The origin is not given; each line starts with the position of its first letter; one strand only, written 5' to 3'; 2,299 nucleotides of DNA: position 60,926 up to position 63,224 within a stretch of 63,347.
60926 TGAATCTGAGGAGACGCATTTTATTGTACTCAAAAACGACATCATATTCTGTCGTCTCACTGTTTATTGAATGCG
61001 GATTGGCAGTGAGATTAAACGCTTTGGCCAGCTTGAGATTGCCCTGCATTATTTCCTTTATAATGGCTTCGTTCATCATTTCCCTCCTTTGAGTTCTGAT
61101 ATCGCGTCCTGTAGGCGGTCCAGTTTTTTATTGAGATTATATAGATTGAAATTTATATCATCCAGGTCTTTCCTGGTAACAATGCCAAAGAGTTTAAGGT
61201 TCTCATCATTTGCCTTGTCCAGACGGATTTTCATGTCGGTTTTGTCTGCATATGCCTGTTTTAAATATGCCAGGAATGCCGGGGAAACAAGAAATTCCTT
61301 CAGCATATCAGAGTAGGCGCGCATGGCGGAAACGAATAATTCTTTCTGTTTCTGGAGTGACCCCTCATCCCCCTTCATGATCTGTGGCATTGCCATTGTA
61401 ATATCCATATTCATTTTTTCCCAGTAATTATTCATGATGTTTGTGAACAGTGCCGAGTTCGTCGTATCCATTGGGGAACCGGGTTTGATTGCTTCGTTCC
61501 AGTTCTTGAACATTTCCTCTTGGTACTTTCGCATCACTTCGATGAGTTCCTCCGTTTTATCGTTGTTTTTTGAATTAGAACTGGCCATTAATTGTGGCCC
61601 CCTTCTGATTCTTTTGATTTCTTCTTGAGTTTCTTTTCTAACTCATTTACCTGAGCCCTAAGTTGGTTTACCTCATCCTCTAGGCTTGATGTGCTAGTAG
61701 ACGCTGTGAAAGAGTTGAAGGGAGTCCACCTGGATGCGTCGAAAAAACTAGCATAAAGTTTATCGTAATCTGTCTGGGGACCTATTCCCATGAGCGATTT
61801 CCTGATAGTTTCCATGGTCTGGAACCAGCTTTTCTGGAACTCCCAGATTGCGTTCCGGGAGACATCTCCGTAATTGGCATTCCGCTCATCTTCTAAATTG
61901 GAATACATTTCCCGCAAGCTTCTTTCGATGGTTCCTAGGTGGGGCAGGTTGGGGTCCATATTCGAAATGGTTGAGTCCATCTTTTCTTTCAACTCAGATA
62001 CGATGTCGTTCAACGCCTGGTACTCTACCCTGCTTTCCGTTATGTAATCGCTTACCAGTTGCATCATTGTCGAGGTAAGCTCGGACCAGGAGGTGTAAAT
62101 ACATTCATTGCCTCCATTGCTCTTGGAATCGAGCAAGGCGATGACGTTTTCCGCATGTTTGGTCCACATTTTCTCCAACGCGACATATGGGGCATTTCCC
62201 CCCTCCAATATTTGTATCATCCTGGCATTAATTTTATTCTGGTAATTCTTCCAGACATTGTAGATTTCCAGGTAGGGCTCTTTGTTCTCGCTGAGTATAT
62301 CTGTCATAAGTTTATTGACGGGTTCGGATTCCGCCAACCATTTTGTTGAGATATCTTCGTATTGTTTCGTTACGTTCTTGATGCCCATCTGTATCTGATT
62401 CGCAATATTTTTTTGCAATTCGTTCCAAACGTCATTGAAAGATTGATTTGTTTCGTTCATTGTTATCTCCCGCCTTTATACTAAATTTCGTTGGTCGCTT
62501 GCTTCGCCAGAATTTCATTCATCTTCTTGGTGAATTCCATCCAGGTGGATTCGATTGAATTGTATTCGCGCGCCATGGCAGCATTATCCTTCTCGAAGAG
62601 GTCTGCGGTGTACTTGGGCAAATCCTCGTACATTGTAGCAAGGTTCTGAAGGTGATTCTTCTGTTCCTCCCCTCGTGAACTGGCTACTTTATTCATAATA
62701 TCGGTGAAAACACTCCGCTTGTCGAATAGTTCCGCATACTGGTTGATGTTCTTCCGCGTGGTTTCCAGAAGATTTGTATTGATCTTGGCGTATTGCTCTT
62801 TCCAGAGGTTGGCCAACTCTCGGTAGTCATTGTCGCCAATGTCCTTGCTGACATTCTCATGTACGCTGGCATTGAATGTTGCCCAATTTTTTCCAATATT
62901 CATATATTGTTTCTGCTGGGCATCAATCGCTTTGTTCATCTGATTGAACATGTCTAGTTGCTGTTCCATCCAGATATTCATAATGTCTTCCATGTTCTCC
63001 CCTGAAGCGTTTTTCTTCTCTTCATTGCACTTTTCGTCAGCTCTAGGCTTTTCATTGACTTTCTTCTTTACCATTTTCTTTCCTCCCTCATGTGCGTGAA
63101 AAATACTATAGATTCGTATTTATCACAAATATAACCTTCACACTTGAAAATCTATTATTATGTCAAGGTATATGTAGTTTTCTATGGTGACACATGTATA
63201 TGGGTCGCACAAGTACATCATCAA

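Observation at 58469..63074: Complete class III PHA synthesis cluster in an apparently non-halophilic archaeal context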

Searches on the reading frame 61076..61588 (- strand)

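Call 3: search_protein_families(library=pfam, proteins=[window:61076-61588:-], max_evalue=0.01)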
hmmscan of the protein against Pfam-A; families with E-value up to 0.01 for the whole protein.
window:61076-61588:- (170 aa): 2 families
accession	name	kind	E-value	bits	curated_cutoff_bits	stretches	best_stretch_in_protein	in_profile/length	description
PF09712.15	PHA_synth_III_E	-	3.5e-05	23.7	25.7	1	77-159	228-310/311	Poly(R)-hydroxyalkanoic acid synthase subunit (PHA_synth_III_E)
PF20302.4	HisK-N-like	-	0.0012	19.5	27.8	1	7-71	5-69/132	HisK-N-like globin domain of the ASK signalosome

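Call 4: search_protein_families(library=ncbifam, proteins=[window:61076-61588:-], max_evalue=0.01)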
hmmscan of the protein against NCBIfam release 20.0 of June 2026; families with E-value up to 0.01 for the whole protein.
window:61076-61588:- (170 aa): 1 family
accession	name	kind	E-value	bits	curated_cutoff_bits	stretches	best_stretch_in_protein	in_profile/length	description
TIGR01834.1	PHA_synth_III_E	subfamily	2.4e-05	24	154.95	1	118-166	271-319/324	class III poly(R)-hydroxyalkanoic acid synthase subunit PhaE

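Call 27: search_protein_families(library=pfam, proteins=[window:61076-61588:-], max_evalue=10)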
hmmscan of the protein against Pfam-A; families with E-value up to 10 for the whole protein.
window:61076-61588:- (170 aa): 9 families
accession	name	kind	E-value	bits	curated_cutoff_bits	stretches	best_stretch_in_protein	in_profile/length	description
PF09712.15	PHA_synth_III_E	-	3.5e-05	23.7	25.7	1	77-159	228-310/311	Poly(R)-hydroxyalkanoic acid synthase subunit (PHA_synth_III_E)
PF20302.4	HisK-N-like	-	0.0012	19.5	27.8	1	7-71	5-69/132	HisK-N-like globin domain of the ASK signalosome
PF07739.18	TipAS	-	0.021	15.8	23.8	1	2-74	16-92/117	TipAS antibiotic-recognition domain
PF05597.16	Phasin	-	0.05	14.1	28.8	1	122-160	87-125/126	Poly(hydroxyalcanoate) granule associated protein (phasin)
PF23028.1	YbjQ_3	-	0.053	14.4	27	0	26-66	3-43/95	C2 domain-containing protein 5, fifth YbjQ-like domain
PF08811.16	DUF1800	-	0.087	12.4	26.1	1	87-131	122-158/419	Protein of unknown function (DUF1800)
PF10805.13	DUF2730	-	0.1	13.1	24.9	1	103-167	19-90/102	Protein of unknown function (DUF2730)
PF12841.12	YvrJ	-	0.12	12.4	29.5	1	150-167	17-34/36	YvrJ protein family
PF14071.11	YlbD_coat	-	1.8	9.2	27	1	116-169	55-108/126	Putative coat protein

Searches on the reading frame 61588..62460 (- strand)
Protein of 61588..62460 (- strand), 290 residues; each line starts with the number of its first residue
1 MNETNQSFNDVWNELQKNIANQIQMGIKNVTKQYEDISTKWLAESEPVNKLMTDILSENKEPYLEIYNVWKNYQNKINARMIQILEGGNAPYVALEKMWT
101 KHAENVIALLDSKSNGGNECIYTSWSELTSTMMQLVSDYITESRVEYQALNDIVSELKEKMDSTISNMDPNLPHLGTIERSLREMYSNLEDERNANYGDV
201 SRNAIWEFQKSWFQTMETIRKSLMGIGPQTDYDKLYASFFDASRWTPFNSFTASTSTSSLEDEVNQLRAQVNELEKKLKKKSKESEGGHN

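Call 3: search_protein_families(library=pfam, proteins=[window:61588-62460:-], max_evalue=0.01)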
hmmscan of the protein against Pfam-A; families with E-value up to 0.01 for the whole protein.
window:61588-62460:- (290 aa): 2 families
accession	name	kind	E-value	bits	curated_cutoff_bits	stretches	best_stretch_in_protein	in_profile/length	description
PF08954.16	Trimer_CC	-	0.00068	19.6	27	0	244-278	7-42/52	Trimerisation motif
PF08663.15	HalX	-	0.0039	18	23.2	0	146-169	36-59/68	HalX domain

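Call 4: search_protein_families(library=ncbifam, proteins=[window:61588-62460:-], max_evalue=0.01)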
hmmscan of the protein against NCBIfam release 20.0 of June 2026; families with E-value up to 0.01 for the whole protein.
window:61588-62460:- (290 aa): 0 families

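Call 27: search_protein_families(library=pfam, proteins=[window:61588-62460:-], max_evalue=10)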
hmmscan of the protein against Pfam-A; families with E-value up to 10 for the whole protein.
window:61588-62460:- (290 aa): 50 families (the best 25 are shown)
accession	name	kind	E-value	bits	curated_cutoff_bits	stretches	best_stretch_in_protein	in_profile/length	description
PF08954.16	Trimer_CC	-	0.00068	19.6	27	1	244-278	7-42/52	Trimerisation motif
PF08663.15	HalX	-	0.0039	18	23.2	1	146-169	36-59/68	HalX domain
PF07889.17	DUF1664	-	0.014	15.8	34.6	0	253-280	92-119/124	Protein of unknown function (DUF1664)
PF14523.12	Syntaxin_2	-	0.015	15.7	26.5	1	129-216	16-98/134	Syntaxin-like protein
PF02181.28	FH2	-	0.015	14.9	34.8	1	14-77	280-341/372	Formin Homology 2 Domain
PF05183.17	RdRP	-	0.02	14.1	23.8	1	58-159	225-328/582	RNA dependent RNA polymerase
PF01242.24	PTPS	-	0.025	15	22.4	1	145-215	47-118/121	6-pyruvoyl tetrahydropterin synthase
PF04513.17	Baculo_PEP_C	-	0.029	14.9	38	1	122-175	44-97/140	Baculovirus polyhedron envelope protein, PEP, C terminus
PF19697.4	Atg11_middle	-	0.03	15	26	1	250-280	38-67/79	Atg11 middle domain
PF06013.18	WXG100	-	0.031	15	27.3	1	176-227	21-71/86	Proteins of 100 residues with WXG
PF04740.18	LXG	-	0.035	14.4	26.5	1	127-169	120-162/202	LXG domain of WXG superfamily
PF01920.25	Prefoldin_2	-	0.036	14.5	27.6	1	254-285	61-92/106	Prefoldin subunit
PF10046.14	BLOC1_2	-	0.037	14.8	33.4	1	127-185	16-77/96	Biogenesis of lysosome-related organelles complex-1 subunit 2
PF12761.13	End3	-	0.052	14.2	25.2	1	255-284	81-110/115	Actin cytoskeleton-regulatory complex protein END3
PF20463.3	PDH_C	-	0.082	13.7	22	1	21-79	32-86/102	Prephenate dehydrogenase, dimerization domain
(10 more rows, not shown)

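Call 28: find_homologous_proteins(query=window:61588-62460:-, max_evalue=0.001)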
Query window:61588-62460:- (290 aa): 6 proteins with E <= 0.001 among 545 candidates.
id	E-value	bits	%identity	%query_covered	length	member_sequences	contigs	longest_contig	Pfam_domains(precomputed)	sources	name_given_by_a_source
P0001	1.1e-187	640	100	100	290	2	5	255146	-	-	-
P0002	3.0e-166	570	89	100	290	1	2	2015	-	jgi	jgi:hypothetical protein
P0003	7.8e-155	532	86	93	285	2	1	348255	-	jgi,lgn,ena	-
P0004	1.7e-146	505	80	99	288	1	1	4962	-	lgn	-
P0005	2.3e-146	504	78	100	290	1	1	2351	-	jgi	-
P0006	6.1e-143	493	76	100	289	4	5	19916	-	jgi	jgi:hypothetical protein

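Call 61: predict_structure(alignment_id=A4)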
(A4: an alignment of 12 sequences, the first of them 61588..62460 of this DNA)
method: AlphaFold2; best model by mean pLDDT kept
length: 290 residues; sequences in the alignment: 12
mean_pLDDT: 72.2   pTM: 0.56
mean pLDDT of the five models: 72.2, 68.1, 68.0, 67.5, 66.7
residues with pLDDT >= 90: 57; 70-90: 121; 50-70: 74; < 50: 38
segments of 3 or more residues with pLDDT < 50: 1-3, 225-230, 238-260, 288-290
pLDDT, mean of each block of 10 residues (from residue 1): 55 72 79 84 91 87 90 91 82 79 74 59 68 72 80 91 92 91 89 65 64 60 46 49 38 37 72 81 53
secondary structure, 60 per line:
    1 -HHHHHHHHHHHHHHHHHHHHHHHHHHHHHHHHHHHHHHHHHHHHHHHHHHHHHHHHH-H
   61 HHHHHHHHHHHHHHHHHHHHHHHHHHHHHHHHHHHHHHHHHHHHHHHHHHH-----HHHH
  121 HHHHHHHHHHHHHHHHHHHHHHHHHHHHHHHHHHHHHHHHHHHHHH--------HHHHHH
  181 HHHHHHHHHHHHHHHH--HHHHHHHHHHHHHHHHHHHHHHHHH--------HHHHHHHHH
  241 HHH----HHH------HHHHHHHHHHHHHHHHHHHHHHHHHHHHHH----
elements in order: H2-58 H60-111 H117-166 H175-196 H199-223 H232-243 H257-286

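Call 64: fold_search(model_id=the predicted structure, library=pdb)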
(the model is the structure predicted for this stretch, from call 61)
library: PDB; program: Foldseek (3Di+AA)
matches with E <= 10: 795; with E <= 0.001: 2
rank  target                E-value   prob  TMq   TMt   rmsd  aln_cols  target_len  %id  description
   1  4tql_A                8.6e-04  1.00  0.27  0.32  30.1       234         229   14  Computationally designed three helix bundle (released 2014-10-15)
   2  4tql_B                9.9e-04  1.00  0.27  0.32  31.6       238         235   13  Computationally designed three helix bundle (released 2014-10-15)
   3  7n6g_3P               1.8e-02  0.96  0.27  0.23  46.9       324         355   13  C1 of central pair (released 2022-05-18)
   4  8d9o                  1.9e-02  1.00  0.35  0.46   8.1       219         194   10  De Novo Photosynthetic Reaction Center Protein in Apo-State (released 2022-09-28)
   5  4e40                  3.0e-02  0.91  0.26  0.30  34.7       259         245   11  The haptoglobin-hemoglobin receptor of Trypanosoma congolense (released 2013-01-16)
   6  7n6g_3R               3.0e-02  0.75  0.20  0.18  49.1       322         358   12  C1 of central pair (released 2022-05-18)
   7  5vju                  3.7e-02  0.99  0.31  0.42  12.2       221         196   12  De Novo Photosynthetic Reaction Center Protein Variant Equipped with His-Tyr H-bond, Heme B, and Cd(II) ions (released 2018-04-25)
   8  2v0o_B                3.7e-02  0.51  0.18  0.19  41.1       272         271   13  FCHO2 F-BAR domain (released 2007-06-26)
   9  7sqc_1H               4.6e-02  0.75  0.19  0.28  29.4       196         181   13  Ciliary C1 central pair apparatus isolated from Chlamydomonas reinhardtii (released 2022-04-13)
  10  7sqc_1W               4.9e-02  0.63  0.20  0.21  24.8       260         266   11  Ciliary C1 central pair apparatus isolated from Chlamydomonas reinhardtii (released 2022-04-13)
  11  2v0o_A                5.1e-02  0.44  0.19  0.20  40.7       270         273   11  FCHO2 F-BAR domain (released 2007-06-26)
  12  7sqc_1J               5.6e-02  0.89  0.28  0.25  45.5       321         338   12  Ciliary C1 central pair apparatus isolated from Chlamydomonas reinhardtii (released 2022-04-13)
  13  7sqc_1X               6.5e-02  0.77  0.22  0.27  34.0       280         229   11  Ciliary C1 central pair apparatus isolated from Chlamydomonas reinhardtii (released 2022-04-13)
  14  7sqc_1K               6.5e-02  0.75  0.25  0.22  49.5       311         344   11  Ciliary C1 central pair apparatus isolated from Chlamydomonas reinhardtii (released 2022-04-13)
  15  7sqc_1Y               8.2e-02  0.57  0.24  0.25  28.9       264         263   10  Ciliary C1 central pair apparatus isolated from Chlamydomonas reinhardtii (released 2022-04-13)
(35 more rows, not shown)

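Call 76: search_protein_representatives(alignment_id=A4)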
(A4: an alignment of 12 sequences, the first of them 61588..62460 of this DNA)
Query: 12 sequences, 309 profile positions. Proteins with E-value up to 0.001 (for the whole library): 117; up to 1e-10: 69; up to 1e-30: 23. The best 117 are listed.
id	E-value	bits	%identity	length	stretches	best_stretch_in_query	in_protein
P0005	3.3e-118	410.9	-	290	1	22-308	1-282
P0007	1.5e-97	343.1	-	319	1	5-305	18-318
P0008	2.0e-80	286.8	-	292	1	16-305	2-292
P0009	6.5e-78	278.6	-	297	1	12-306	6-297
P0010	3.2e-73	263.2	-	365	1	9-308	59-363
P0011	1.2e-61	225.2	-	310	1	15-306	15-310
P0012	4.7e-60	219.9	-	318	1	1-304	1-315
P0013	1.9e-57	211.4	-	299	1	23-302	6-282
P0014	2.3e-57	211.1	-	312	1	20-306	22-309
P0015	9.3e-57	209.1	-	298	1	23-308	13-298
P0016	5.3e-56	206.6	-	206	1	105-309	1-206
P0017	1.6e-51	191.9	-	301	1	23-307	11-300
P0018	3.0e-49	184.4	-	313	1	12-306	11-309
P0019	1.5e-47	178.9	-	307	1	16-304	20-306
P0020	6.0e-46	173.6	-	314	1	18-305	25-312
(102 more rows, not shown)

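Call 78: search_protein_families(library=pfam, alignment_id=A5, max_evalue=0.001)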
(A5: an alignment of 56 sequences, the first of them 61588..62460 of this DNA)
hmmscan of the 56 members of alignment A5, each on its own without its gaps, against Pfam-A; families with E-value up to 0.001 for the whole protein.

A. member 1, window:61588-62460:- (290 aa): 1 family
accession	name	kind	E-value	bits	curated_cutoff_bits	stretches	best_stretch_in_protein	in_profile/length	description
PF08954.16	Trimer_CC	-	0.00068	19.6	27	0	244-278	7-42/52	Trimerisation motif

B. families by the number of members that match (of 56 scanned): 23 families
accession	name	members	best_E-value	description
PF09712.15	PHA_synth_III_E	13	2.6e-15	Poly(R)-hydroxyalkanoic acid synthase subunit (PHA_synth_III_E)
PF01442.23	Apolipoprotein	9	1.2e-07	Apolipoprotein A1/A4/E domain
PF07464.16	ApoLp-III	8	4.9e-07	Apolipophorin-III precursor (apoLp-III)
PF09361.15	Phasin_2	3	8.6e-05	Phasin protein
PF05597.16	Phasin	3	0.00062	Poly(hydroxyalcanoate) granule associated protein (phasin)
PF07889.17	DUF1664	2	0.00061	Protein of unknown function (DUF1664)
PF09177.16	STX6_10_61_N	1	5.9e-05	Syntaxin 6/10/61, N-terminal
PF20155.4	TMP_3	1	0.00013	Tape measure protein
PF10157.14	BORCS6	1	0.00014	BLOC-1-related complex sub-unit 6 C-terminal helix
PF04219.17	DUF413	1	0.00024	Protein of unknown function, DUF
PF25547.1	WXG100_2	1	0.00032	WXG100 like domain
PF05791.16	Bacillus_HBL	1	0.00034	Bacillus haemolytic enterotoxin (HBL)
PF23362.1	DHX37_C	1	0.00038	DEAH helicase DHX37 C-terminal domain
PF04108.17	ATG17_like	1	0.00039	Autophagy protein ATG17-like domain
PF11887.13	Mce4_CUP1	1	0.00045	Cholesterol uptake porter CUP1 of Mce4, putative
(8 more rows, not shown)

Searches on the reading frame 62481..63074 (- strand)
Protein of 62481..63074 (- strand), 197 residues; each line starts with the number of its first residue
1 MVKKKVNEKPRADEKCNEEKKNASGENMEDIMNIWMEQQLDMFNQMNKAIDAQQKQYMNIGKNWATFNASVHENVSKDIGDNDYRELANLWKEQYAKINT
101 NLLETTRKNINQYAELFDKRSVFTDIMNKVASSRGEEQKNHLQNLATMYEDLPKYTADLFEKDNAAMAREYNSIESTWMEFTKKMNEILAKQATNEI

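Call 3: search_protein_families(library=pfam, proteins=[window:62481-63074:-], max_evalue=0.01)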
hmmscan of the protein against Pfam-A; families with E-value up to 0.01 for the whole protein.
window:62481-63074:- (197 aa): 1 family
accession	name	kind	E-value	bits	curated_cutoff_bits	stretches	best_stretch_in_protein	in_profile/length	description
PF20683.2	DUF6819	-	0.0082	16.3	23.5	1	27-114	32-120/171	Domain of unknown function (DUF6819)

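Call 4: search_protein_families(library=ncbifam, proteins=[window:62481-63074:-], max_evalue=0.01)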
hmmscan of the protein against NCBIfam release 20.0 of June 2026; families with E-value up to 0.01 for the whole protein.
window:62481-63074:- (197 aa): 0 families

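Call 27: search_protein_families(library=pfam, proteins=[window:62481-63074:-], max_evalue=10)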
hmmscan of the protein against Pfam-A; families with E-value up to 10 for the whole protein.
window:62481-63074:- (197 aa): 5 families
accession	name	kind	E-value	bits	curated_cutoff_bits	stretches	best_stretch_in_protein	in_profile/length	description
PF20683.2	DUF6819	-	0.0082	16.3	23.5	1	27-114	32-120/171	Domain of unknown function (DUF6819)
PF08649.15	DASH_Dad1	-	0.027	15.1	31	1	166-185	36-55/55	DASH complex subunit Dad1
PF11860.13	Muramidase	-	0.17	12.6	22.3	1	131-191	113-173/175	N-acetylmuramidase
PF24225.1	DUF7441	-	0.38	11.3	27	1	19-55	28-63/68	Domain of unknown function (DUF7441)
PF07697.16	7TMR-HDED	-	1.9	8.8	27.6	1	13-142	20-132/224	7TM-HD extracellular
